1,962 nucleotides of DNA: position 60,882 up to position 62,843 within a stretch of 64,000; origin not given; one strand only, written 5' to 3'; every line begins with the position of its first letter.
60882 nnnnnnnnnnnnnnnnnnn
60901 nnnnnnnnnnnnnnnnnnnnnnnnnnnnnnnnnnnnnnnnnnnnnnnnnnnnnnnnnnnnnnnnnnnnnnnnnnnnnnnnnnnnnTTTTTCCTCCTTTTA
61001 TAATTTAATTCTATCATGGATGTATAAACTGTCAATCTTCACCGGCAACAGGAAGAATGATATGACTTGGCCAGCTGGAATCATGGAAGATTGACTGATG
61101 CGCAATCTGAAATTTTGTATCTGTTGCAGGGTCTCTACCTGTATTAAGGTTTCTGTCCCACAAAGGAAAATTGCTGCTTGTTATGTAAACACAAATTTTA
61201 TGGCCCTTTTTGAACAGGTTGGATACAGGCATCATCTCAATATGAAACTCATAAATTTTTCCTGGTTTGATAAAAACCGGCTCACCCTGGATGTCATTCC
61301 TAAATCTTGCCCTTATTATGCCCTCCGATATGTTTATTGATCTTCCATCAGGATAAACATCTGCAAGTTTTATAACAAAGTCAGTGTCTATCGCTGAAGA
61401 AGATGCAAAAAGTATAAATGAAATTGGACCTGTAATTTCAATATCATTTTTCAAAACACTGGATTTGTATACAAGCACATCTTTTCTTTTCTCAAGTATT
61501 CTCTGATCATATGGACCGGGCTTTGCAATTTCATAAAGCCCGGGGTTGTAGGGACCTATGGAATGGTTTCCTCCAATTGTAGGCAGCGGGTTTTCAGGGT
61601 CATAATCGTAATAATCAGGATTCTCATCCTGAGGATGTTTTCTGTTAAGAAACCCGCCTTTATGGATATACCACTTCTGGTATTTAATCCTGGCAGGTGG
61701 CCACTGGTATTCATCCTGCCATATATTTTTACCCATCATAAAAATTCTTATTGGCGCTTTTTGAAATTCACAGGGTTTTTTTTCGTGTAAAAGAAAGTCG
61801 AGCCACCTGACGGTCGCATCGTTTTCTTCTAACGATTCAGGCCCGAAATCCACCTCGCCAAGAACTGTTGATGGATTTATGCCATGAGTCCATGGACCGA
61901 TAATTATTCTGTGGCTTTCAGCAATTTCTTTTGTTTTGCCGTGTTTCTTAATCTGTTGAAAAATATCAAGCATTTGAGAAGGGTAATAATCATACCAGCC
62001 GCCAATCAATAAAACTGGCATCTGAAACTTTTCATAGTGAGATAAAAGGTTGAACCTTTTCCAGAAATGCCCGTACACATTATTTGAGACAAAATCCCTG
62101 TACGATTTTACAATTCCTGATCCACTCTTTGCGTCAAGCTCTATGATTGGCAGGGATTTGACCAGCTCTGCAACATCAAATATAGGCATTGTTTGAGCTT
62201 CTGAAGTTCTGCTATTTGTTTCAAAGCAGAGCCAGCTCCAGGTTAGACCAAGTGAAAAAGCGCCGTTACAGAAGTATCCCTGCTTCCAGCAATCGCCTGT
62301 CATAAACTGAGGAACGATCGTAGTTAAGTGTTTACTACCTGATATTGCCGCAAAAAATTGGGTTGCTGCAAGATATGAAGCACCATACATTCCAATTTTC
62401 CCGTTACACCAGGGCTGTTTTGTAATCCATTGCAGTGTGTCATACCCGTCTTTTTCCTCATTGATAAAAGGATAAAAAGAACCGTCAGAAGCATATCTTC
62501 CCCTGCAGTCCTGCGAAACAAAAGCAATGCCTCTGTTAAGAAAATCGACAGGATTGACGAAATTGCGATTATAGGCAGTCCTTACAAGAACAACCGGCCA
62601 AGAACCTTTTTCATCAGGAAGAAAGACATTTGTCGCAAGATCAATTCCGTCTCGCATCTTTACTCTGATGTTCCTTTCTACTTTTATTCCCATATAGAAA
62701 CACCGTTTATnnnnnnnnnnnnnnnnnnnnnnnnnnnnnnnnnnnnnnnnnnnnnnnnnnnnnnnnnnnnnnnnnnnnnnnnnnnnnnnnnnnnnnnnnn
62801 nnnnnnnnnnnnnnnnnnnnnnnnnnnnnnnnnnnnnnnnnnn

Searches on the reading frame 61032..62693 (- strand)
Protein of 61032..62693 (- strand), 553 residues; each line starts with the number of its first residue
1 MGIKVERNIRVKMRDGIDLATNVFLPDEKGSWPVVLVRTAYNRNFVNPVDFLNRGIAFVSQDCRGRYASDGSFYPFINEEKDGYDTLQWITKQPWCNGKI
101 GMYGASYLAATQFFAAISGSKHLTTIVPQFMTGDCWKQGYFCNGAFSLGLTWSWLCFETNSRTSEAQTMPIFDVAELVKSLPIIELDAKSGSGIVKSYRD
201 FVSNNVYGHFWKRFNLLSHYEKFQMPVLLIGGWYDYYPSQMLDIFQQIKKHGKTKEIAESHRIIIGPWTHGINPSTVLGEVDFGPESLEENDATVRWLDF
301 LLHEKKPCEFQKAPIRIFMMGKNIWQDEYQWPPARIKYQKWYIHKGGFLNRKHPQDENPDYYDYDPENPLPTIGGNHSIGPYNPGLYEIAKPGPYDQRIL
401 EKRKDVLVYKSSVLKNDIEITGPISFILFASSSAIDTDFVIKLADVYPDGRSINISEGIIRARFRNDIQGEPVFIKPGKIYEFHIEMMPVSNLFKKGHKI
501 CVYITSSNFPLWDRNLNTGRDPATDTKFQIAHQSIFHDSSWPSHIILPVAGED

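Call 49: find_encoding_contigs(protein=window:61032-62693:-, flank=10000, max_places=3)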
Protein window:61032-62693:- (553 aa): 2 contigs read that carry it; 2 places shown.
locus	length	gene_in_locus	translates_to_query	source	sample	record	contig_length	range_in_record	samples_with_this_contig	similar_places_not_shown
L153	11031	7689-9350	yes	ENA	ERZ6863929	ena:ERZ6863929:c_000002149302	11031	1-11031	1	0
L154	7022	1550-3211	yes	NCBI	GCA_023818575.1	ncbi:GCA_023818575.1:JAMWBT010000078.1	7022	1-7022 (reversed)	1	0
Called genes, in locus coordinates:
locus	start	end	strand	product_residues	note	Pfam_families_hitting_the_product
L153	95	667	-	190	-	PF07027:DUF1318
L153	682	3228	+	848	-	PF16126:DUF4838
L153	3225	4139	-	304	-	PF01408:GFO_IDH_MocA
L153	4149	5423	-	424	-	PF01041:DegT_DnrJ_EryC1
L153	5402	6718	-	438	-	PF01041:DegT_DnrJ_EryC1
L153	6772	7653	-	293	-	PF07883:Cupin_2 (weak), PF00165:HTH_AraC (faint), PF12833:HTH_18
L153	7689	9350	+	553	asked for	PF02129:Peptidase_S15, PF08530:PepX_C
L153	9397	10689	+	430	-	PF01120:Alpha_L_fucos, PF14871:GHL6 (weak)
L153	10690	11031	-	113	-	?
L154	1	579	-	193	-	PF00266:Aminotran_5 (weak), PF01041:DegT_DnrJ_EryC1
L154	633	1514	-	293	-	PF00165:HTH_AraC (weak), PF12833:HTH_18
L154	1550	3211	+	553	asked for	PF02129:Peptidase_S15, PF08530:PepX_C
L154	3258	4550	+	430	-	PF01120:Alpha_L_fucos, PF14871:GHL6 (weak)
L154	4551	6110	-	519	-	PF03734:YkuD, PF24125:Cds6_C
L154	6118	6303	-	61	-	PF12797:Fer4_2 (weak), PF12837:Fer4_6 (weak), PF13237:Fer4_10 (faint), PF00037:Fer4 (weak), PF13459:Fer4_15, PF13370:Fer4_13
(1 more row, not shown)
